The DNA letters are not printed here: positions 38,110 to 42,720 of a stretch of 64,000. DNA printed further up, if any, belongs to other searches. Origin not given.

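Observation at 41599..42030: Mini-intein-sized Hint/BIL domain: begins with Cys, has a TxxH block, ends in His-Asn followed by Pro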

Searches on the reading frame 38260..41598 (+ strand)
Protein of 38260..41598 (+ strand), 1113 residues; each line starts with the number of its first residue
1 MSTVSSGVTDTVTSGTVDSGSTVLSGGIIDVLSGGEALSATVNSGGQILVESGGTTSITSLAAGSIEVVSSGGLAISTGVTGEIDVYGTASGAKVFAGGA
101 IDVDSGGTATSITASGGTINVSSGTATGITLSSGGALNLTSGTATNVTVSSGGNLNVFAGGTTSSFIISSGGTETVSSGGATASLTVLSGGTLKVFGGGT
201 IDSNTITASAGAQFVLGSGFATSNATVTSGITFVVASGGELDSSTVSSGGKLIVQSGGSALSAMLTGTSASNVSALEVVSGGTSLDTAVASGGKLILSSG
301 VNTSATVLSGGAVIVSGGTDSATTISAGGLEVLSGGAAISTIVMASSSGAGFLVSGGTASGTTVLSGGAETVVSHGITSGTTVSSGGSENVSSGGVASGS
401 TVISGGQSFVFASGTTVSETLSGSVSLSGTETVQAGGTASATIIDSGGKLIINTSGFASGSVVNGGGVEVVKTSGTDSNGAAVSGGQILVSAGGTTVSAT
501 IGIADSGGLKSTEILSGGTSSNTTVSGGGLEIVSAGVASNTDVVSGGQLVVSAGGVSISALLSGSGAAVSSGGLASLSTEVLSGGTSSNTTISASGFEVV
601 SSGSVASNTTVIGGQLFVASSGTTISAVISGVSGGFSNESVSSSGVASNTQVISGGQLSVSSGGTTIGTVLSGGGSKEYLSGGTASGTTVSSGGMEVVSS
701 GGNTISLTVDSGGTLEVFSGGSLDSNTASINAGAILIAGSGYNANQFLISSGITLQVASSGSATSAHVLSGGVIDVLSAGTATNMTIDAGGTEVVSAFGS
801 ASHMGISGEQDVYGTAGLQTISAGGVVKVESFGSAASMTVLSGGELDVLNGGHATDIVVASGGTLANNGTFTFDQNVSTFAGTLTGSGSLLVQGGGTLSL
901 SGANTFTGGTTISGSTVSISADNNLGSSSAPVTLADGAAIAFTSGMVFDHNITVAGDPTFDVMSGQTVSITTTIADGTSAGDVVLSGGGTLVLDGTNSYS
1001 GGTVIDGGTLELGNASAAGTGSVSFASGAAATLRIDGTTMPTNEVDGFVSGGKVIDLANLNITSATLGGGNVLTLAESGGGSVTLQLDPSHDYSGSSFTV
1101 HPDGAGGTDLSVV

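Call 72: find_homologous_proteins(query=window:38260-41598:+, max_evalue=1e-20)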
Query window:38260-41598:+ (1113 aa): 906 proteins with E <= 1e-20 among 8000 candidates; the best 120 are listed.
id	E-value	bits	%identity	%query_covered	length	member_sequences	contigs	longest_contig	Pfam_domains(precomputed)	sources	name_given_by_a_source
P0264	1.4e-93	333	33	99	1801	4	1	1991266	PF16168.12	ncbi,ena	-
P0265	1.9e-80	289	34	75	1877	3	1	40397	PF16168.12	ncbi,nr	ncbi:MAG: AIDA repeat-containing protein, partial [Lentisphaeria bacterium]|nr:AIDA repeat-containin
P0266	3.4e-75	272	35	60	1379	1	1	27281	PF16168.12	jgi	jgi:autotransporter passenger strand-loop-strand repeat protein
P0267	7.6e-66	241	37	77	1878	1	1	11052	PF16168.12,PF13692.13,PF13403.12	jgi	jgi:autotransporter passenger strand-loop-strand repeat protein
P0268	5.7e-64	235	35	81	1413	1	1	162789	PF16168.12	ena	-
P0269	1.3e-63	233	32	66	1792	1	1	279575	PF16168.12,PF00353.26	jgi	jgi:autotransporter passenger strand-loop-strand repeat protein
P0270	5.0e-63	231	27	76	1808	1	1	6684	PF01839.30,PF16168.12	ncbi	-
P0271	8.3e-63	231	33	64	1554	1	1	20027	PF01839.30,PF13517.13,PF16168.12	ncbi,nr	ncbi:MAG: hypothetical protein E7052_09530, partial [Lentisphaerae bacterium]|nr:hypothetical protei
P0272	9.6e-63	231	31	97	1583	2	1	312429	PF16168.12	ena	-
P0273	9.2e-62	227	36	41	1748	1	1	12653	PF16168.12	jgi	jgi:autotransporter passenger strand-loop-strand repeat protein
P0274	1.4e-61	227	37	67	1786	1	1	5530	PF16168.12,PF13692.13,PF13403.12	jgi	jgi:autotransporter passenger strand-loop-strand repeat protein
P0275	2.1e-61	226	42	16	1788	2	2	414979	PF12951.14,PF03797.26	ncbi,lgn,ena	-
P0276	5.2e-61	225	32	100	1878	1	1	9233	PF16168.12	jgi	jgi:autotransporter passenger strand-loop-strand repeat protein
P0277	8.8e-60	221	31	86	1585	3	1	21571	PF16168.12,PF13403.12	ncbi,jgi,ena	jgi:autotransporter passenger strand-loop-strand repeat protein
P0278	2.5e-58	216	33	73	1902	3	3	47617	PF16168.12,PF13403.12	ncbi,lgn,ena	-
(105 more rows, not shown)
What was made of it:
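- AIDA-repeat scaffolds elsewhere end in an autotransporter barrel, RTX repeats or Hint_2 (call 72).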

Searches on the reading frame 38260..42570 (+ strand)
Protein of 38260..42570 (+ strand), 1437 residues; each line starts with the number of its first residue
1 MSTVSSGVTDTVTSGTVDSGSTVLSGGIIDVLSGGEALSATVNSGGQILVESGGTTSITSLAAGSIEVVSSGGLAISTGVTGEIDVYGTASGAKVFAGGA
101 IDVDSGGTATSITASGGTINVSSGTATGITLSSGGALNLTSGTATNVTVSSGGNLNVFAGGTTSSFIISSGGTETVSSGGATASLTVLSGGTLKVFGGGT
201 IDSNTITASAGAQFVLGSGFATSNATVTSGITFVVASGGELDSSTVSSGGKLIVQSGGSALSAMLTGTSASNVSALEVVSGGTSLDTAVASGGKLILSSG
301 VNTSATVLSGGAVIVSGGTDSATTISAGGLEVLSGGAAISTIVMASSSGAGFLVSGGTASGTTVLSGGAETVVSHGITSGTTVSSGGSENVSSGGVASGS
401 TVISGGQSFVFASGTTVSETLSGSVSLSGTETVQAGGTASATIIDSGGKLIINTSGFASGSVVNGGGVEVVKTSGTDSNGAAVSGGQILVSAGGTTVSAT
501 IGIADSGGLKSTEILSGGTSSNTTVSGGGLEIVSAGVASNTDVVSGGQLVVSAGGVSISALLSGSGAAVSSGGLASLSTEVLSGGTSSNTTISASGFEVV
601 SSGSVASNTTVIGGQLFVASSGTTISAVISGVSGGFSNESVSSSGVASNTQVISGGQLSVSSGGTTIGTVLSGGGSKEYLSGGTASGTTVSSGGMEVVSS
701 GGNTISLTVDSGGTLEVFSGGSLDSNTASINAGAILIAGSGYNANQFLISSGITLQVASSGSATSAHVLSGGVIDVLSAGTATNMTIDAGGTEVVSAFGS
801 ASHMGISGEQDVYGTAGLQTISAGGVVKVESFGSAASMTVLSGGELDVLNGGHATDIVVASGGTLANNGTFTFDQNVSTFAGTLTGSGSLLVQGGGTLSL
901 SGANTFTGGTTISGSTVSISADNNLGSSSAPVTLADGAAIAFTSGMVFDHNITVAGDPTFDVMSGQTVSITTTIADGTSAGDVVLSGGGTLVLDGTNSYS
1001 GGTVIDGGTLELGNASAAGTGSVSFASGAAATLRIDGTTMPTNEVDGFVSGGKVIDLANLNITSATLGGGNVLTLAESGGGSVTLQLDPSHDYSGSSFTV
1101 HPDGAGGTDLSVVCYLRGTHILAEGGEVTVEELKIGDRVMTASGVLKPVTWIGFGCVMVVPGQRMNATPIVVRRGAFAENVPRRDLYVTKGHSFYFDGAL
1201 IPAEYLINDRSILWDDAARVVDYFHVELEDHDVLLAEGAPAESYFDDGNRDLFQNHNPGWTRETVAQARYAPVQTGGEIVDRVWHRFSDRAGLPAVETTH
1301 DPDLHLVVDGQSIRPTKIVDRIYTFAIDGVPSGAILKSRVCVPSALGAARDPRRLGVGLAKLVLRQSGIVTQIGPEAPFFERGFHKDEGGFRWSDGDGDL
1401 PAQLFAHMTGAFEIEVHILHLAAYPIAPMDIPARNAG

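Call 3: search_protein_families(library=pfam, proteins=[window:38260-42570:+], max_evalue=0.1)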
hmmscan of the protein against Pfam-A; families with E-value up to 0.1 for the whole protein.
window:38260-42570:+ (1437 aa): 3 families
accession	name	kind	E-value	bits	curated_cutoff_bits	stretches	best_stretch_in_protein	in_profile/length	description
PF16168.11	AIDA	-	1.7e-38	130.9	27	9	139-191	11-63/63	Adhesin of bacterial autotransporter system, probable stalk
PF13403.11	Hint_2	-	5.7e-35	121.3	28.4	1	1113-1247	1-146/147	Hint domain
PF12951.13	PATR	-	1e-11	45.1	27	2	986-1012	4-30/30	Passenger-associated-transport-repeat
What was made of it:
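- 38260..41598 (+): Passenger, residues 1-1113: strand-loop-strand (AIDA / O-heptosylation target) repeats followed by PATR repeats. Predicted beta-helical adhesin-like scaffold. Pfam AIDA x9 (1.7e-38) and PATR x2 (call 3).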

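Call 4: search_protein_families(library=ncbifam, proteins=[window:38260-42570:+], max_evalue=0.1)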
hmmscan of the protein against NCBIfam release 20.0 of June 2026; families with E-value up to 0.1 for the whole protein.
window:38260-42570:+ (1437 aa): 6 families
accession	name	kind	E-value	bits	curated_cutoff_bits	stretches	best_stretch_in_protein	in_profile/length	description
NF033176.1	auto_AIDA-I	exception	6.9e-59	199.4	1200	3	3-272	61-333/1287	autotransporter adhesin AIDA-I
TIGR04415.1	O_hepto_targRPT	repeat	6.4e-57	189.3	30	17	684-721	1-38/38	strand-loop-strand repeat protein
NF033177.1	auto_Ag43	equivalog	2.3e-28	98.9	1200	5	89-280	283-471/948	Ag43/Cah family autotransporter adhesin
NF040482.1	auto_BafA_Cterm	equivalog_domain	6.3e-06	24.9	700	1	623-738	8-130/643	BafA family autotransporter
NF007409.0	PRK09945.1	equivalog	0.0013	17.4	830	2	4-255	9-260/418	hypothetical protein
TIGR04081.4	TIGR04081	equivalog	0.099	12.4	30.5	0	555-569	12-26/27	SbtA family thio(seleno)oxazole RiPP natural product precursor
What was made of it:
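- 38260..41598 (+): TIGR04415 x17 (6.4e-57) (call 4).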

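Call 28: find_encoding_contigs(protein=window:38260-42570:+, flank=3000, max_places=4)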
Protein window:38260-42570:+ (1437 aa): 10 contigs read that carry it; 3 places shown.
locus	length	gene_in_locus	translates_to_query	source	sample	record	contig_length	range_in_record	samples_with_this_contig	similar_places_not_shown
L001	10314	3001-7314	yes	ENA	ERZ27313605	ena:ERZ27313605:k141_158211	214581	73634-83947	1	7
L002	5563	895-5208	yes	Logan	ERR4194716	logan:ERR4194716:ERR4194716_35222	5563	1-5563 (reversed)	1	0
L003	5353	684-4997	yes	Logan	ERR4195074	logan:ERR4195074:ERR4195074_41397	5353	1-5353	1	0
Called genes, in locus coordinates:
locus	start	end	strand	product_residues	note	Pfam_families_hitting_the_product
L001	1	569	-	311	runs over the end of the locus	PF04909:Amidohydro_2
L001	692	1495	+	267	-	PF05050:Methyltransf_21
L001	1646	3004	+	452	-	PF21129:TibC_1st, PF01075:Glyco_transf_9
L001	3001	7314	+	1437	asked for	-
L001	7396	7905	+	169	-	PF04079:SMC_ScpB (faint), PF22381:Staph_reg_Sar_Rot (faint), PF01047:MarR, PF12802:MarR_2, PF13463:HTH_27 (weak)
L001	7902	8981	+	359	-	PF25919:BSH_CusB (faint), PF25917:BSH_RND, PF25935:BSH_LcnD (weak), PF25881:HH_YBHG (weak), PF25885:HH_EMRA, PF25954:Beta-barrel_RND_2 (weak), PF25963:Beta-barrel_AAEA, PF25990:Beta-barrel_YknX (weak), +1 more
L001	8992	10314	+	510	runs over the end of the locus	PF00083:Sugar_tr (weak), PF07690:MFS_1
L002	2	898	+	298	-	?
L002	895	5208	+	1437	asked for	-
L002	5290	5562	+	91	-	?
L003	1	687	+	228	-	?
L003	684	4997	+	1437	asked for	-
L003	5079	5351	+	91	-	?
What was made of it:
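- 38260..42573 (+): Whole 1437-aa gene: AIDA-like passenger, Hint_2 domain and C-terminal tail. No signal peptide and no beta-barrel. The identical protein is recorded on 10 contigs, from at least three samples in the places shown (call 28).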
